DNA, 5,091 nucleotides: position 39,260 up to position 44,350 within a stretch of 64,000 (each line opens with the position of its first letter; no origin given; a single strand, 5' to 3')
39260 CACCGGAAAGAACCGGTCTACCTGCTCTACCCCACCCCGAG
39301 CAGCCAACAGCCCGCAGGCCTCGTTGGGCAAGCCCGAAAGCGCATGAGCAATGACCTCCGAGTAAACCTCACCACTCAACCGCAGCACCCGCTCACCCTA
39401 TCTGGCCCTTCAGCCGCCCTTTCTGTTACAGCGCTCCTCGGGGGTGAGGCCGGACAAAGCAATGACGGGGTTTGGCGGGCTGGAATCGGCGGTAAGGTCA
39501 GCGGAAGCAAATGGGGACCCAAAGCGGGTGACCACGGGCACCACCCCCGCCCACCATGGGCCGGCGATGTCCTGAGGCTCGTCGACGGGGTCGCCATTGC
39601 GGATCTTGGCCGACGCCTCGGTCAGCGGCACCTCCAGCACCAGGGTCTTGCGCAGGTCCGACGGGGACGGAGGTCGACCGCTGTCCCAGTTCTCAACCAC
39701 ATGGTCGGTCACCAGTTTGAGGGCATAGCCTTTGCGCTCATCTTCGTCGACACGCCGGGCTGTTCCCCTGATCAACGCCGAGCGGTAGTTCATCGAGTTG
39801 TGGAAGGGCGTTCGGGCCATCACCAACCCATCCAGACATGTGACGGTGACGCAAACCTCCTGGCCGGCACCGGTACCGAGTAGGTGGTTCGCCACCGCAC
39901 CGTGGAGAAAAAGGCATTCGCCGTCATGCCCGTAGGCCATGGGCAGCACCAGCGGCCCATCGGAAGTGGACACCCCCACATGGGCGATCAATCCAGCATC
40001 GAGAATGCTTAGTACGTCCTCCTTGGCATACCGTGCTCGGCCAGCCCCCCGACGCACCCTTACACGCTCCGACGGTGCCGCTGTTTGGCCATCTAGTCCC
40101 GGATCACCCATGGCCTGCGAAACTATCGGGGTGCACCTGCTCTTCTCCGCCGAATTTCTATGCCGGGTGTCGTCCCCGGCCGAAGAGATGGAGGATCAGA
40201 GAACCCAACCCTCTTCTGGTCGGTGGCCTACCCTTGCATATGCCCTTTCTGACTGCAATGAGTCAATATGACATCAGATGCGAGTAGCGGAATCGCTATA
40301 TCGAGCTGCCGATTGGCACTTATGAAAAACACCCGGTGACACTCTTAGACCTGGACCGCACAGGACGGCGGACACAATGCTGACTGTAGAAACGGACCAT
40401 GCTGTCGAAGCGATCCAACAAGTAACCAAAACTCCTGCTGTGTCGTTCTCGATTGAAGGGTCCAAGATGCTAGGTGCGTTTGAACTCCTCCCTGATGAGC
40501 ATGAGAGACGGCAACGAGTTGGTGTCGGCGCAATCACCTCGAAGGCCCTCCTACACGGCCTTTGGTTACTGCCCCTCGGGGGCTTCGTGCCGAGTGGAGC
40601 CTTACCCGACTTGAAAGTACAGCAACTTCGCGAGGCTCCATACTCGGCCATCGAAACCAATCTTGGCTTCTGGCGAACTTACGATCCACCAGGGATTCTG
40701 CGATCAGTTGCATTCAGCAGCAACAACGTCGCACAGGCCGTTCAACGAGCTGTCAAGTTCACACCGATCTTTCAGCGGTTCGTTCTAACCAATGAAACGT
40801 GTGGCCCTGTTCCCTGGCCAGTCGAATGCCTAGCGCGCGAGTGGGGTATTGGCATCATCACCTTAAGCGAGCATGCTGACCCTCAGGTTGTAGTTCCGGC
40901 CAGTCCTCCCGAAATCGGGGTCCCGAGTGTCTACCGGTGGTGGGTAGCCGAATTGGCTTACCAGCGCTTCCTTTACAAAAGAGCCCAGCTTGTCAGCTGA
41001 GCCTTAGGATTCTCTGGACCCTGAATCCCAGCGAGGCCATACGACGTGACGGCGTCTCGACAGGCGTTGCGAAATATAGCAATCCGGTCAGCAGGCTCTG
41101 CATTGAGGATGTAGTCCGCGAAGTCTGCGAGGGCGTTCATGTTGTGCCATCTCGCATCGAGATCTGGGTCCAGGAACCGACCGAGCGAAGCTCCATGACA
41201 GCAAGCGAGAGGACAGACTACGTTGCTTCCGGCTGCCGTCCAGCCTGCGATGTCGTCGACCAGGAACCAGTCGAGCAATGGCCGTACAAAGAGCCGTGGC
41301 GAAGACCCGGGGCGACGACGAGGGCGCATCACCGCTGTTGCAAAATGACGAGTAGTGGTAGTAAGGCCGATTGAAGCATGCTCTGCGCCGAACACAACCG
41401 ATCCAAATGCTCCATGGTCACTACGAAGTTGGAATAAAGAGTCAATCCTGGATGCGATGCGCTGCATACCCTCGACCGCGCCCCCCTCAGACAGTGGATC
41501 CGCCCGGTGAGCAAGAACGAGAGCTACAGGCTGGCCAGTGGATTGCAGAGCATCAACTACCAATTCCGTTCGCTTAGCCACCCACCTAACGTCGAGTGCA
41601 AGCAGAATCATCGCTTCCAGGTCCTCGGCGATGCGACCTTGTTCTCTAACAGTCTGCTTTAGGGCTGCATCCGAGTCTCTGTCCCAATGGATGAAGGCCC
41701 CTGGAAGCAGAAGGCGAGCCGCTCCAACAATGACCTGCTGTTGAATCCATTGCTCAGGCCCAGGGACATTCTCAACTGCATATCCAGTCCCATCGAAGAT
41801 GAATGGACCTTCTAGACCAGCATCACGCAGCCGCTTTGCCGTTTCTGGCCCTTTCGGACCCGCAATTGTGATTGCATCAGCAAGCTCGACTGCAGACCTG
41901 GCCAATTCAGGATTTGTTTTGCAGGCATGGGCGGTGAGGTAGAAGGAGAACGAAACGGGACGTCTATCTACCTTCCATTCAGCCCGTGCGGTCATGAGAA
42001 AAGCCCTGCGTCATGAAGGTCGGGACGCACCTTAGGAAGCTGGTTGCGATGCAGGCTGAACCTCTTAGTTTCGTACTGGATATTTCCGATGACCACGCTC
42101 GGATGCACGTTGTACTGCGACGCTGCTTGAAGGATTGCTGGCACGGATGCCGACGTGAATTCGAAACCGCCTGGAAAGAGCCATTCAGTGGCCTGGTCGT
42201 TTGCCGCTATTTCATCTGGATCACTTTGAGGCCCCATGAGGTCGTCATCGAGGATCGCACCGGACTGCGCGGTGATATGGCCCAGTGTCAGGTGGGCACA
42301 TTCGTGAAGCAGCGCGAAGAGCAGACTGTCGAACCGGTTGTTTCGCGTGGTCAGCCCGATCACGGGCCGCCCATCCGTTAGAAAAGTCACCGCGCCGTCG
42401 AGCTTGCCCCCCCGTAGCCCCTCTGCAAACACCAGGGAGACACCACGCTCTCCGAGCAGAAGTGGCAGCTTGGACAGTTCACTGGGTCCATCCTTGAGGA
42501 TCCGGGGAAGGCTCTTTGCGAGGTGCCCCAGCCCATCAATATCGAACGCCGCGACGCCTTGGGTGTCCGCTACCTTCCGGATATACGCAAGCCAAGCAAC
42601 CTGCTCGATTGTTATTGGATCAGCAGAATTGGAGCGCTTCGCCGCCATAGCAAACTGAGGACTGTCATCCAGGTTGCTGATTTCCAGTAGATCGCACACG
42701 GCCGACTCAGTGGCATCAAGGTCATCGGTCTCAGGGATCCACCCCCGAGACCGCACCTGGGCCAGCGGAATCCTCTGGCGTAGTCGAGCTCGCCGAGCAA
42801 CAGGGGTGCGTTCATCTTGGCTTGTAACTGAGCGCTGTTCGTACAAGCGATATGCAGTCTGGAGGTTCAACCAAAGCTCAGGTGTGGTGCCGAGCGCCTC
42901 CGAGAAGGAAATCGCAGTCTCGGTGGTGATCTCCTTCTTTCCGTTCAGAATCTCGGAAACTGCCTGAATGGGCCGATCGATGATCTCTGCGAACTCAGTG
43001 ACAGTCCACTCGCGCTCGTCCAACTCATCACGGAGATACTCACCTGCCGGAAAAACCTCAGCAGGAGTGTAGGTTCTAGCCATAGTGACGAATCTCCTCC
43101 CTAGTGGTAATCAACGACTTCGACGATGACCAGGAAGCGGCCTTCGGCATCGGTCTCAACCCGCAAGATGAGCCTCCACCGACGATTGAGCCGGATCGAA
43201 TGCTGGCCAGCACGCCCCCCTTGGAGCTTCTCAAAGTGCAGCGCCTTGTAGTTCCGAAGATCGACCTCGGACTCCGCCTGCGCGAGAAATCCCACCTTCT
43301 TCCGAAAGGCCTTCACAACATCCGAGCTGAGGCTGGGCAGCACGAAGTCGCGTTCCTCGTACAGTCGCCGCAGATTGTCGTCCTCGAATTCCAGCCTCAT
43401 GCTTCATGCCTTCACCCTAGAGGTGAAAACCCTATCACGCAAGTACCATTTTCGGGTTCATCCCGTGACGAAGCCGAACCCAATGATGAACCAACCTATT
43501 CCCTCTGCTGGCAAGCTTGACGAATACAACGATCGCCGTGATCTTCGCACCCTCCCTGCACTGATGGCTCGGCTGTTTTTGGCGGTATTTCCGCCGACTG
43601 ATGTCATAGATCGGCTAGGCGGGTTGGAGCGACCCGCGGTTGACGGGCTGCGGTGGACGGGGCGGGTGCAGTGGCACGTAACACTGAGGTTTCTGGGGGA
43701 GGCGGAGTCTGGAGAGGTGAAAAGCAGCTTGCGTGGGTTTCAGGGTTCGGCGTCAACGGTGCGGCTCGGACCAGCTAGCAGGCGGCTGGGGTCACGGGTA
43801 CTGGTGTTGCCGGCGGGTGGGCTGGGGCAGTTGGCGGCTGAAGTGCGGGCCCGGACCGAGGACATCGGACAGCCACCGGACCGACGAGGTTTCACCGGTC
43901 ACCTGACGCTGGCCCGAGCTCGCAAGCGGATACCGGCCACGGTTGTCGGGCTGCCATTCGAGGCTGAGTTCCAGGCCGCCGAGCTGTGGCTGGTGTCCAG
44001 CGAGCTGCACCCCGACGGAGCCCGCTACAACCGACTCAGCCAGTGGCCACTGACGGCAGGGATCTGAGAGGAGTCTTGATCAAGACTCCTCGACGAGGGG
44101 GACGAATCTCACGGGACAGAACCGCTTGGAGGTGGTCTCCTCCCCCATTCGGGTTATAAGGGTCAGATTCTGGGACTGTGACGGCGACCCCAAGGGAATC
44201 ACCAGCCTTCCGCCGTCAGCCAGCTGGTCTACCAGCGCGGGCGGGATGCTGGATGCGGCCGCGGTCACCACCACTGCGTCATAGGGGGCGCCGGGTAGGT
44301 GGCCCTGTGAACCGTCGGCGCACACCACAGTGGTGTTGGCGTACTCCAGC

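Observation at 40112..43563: Lower-GC islet with a tripartite HigB / HTH-metallopeptidase / unknown-protein operon plus an orphan ORF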

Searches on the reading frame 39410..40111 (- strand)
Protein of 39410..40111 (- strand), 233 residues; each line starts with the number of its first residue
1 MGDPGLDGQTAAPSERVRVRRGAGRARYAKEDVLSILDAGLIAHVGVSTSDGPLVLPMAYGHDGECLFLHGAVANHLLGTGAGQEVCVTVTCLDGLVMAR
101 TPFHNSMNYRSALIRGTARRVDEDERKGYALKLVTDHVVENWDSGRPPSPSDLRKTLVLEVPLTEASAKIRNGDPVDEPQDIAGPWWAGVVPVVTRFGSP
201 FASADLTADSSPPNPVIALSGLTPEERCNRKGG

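Call 107: find_homologous_proteins(query=window:39410-40111:-, max_evalue=1e-30)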
Query window:39410-40111:- (233 aa): 6897 proteins with E <= 1e-30 among 8000 candidates; the best 120 are listed.
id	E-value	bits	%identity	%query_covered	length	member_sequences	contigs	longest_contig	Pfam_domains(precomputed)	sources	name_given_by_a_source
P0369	1.2e-153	527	100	100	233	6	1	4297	PF12900.14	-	-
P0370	4.4e-127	440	85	98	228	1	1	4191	PF12900.14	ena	-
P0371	2.8e-126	438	83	98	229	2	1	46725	PF12900.14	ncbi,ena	-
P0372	3.4e-126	437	83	100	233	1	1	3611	PF12900.14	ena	-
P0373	4.4e-124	431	81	100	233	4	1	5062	PF12900.14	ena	-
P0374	2.1e-123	428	87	92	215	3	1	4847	PF12900.14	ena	-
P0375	1.5e-122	426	80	100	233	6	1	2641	PF12900.14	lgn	-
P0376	2.9e-117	408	84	90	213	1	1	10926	PF12900.14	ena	-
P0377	2.1e-116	405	80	97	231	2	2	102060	PF12900.14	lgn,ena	-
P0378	1.3e-114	400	76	100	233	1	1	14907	PF12900.14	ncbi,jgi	-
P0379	1.3e-114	400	75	100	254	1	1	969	PF12900.14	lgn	-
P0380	7.5e-113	394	74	100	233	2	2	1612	PF12900.14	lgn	-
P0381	1.7e-111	389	74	100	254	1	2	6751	PF12900.14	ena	-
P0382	5.8e-111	388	73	100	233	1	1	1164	PF12900.14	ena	-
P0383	8.7e-111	387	74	100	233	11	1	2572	PF12900.14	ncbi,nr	ncbi:MAG: pyridoxamine 5'-phosphate oxidase family protein [Acidimicrobiia bacterium]|nr:pyridoxamin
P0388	4.6e-110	385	84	85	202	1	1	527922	PF12900.14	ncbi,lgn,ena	-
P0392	4.9e-107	375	84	86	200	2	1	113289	PF12900.14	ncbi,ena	-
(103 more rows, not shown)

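Call 108: find_encoding_contigs(protein=P0388, flank=7000, max_places=1)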
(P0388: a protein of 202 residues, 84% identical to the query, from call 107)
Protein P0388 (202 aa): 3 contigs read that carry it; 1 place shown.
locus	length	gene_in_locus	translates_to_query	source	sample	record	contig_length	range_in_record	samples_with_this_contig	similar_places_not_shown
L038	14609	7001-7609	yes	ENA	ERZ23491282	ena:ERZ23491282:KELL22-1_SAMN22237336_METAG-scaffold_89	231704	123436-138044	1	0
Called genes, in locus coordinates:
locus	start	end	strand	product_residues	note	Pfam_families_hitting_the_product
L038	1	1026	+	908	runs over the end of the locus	PF07517:SecA_DEAD, PF01043:SecA_PP_bind, PF21090:P-loop_SecA, PF07516:SecA_SW, PF02810:SEC-C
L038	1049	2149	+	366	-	PF03462:PCRF, PF00472:RF-1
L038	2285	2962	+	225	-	PF13191:AAA_16 (weak), PF00005:ABC_tran, PF13304:AAA_21 (faint)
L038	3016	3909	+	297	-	PF18075:FtsX_ECD, PF02687:FtsX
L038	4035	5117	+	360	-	PF08240:ADH_N, PF16912:Glu_dehyd_C, PF00107:ADH_zinc_N, PF13602:ADH_zinc_N_2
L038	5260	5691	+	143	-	-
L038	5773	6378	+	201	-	PF01135:PCMT, PF08241:Methyltransf_11 (faint), PF13649:Methyltransf_25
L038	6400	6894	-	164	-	PF02834:LigT_PEase (weak), PF13563:2_5_RNA_ligase2 (weak)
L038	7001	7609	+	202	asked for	PF12900:Pyridox_ox_2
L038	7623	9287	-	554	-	-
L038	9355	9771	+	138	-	PF14464:Prok-JAB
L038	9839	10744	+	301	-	PF00291:PALP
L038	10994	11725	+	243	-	PF01138:RNase_PH, PF03725:RNase_PH_C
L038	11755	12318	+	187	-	PF01725:Ham1p_like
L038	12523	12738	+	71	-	-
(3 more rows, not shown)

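Call 109: find_encoding_contigs(protein=P0392, flank=7000, max_places=1)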
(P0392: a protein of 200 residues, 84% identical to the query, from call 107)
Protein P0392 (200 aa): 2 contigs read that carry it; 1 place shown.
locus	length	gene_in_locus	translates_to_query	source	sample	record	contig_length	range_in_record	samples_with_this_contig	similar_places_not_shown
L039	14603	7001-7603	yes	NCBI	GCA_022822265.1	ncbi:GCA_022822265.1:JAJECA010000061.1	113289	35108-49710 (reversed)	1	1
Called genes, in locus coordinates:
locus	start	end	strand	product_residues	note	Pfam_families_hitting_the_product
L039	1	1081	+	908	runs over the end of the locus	PF07517:SecA_DEAD, PF01043:SecA_PP_bind, PF21090:P-loop_SecA, PF07516:SecA_SW, PF02810:SEC-C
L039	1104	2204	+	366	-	PF03462:PCRF, PF00472:RF-1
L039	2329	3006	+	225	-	PF13191:AAA_16 (weak), PF00005:ABC_tran, PF13304:AAA_21 (faint)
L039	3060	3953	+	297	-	PF18075:FtsX_ECD, PF02687:FtsX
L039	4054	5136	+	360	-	PF08240:ADH_N, PF16912:Glu_dehyd_C (weak), PF00107:ADH_zinc_N, PF13602:ADH_zinc_N_2 (weak)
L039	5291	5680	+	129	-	-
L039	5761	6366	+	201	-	PF01135:PCMT, PF13649:Methyltransf_25 (weak)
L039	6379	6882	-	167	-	PF02834:LigT_PEase (weak)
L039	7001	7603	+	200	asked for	PF12900:Pyridox_ox_2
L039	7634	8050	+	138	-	PF14464:Prok-JAB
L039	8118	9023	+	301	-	PF00291:PALP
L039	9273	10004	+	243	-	PF01138:RNase_PH, PF03725:RNase_PH_C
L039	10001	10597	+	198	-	PF01725:Ham1p_like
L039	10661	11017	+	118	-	-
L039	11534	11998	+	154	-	-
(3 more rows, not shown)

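Call 110: find_encoding_contigs(protein=P0371, flank=7000, max_places=1)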
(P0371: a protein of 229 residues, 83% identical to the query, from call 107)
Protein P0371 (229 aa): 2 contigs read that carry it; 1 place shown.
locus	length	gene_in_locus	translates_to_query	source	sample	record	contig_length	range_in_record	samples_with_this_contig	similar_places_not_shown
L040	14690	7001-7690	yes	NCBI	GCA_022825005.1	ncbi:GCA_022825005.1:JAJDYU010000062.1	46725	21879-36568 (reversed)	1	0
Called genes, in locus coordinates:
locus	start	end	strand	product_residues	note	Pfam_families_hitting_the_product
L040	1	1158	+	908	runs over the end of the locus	PF07517:SecA_DEAD, PF01043:SecA_PP_bind, PF21090:P-loop_SecA, PF07516:SecA_SW, PF02810:SEC-C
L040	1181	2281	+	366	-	PF03462:PCRF, PF00472:RF-1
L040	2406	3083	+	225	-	PF13191:AAA_16 (weak), PF00005:ABC_tran, PF13304:AAA_21 (faint)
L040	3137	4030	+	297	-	PF18075:FtsX_ECD, PF02687:FtsX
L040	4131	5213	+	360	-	PF08240:ADH_N, PF16912:Glu_dehyd_C (weak), PF00107:ADH_zinc_N, PF13602:ADH_zinc_N_2 (weak)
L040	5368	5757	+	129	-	-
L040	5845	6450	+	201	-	PF01135:PCMT, PF13649:Methyltransf_25 (weak)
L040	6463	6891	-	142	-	PF02834:LigT_PEase (weak)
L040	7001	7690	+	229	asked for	PF12900:Pyridox_ox_2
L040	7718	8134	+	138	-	PF14464:Prok-JAB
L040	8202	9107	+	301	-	PF00291:PALP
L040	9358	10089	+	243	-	PF01138:RNase_PH, PF03725:RNase_PH_C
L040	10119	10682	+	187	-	PF01725:Ham1p_like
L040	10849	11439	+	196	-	PF00574:CLP_protease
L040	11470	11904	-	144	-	-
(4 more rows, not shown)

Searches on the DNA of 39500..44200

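Call 101: search_rna_families(source=window, start=39500, end=44200, threshold=evalue, max_evalue=1)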
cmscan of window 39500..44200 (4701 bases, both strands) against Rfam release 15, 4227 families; matches with E-value up to 1: 0.
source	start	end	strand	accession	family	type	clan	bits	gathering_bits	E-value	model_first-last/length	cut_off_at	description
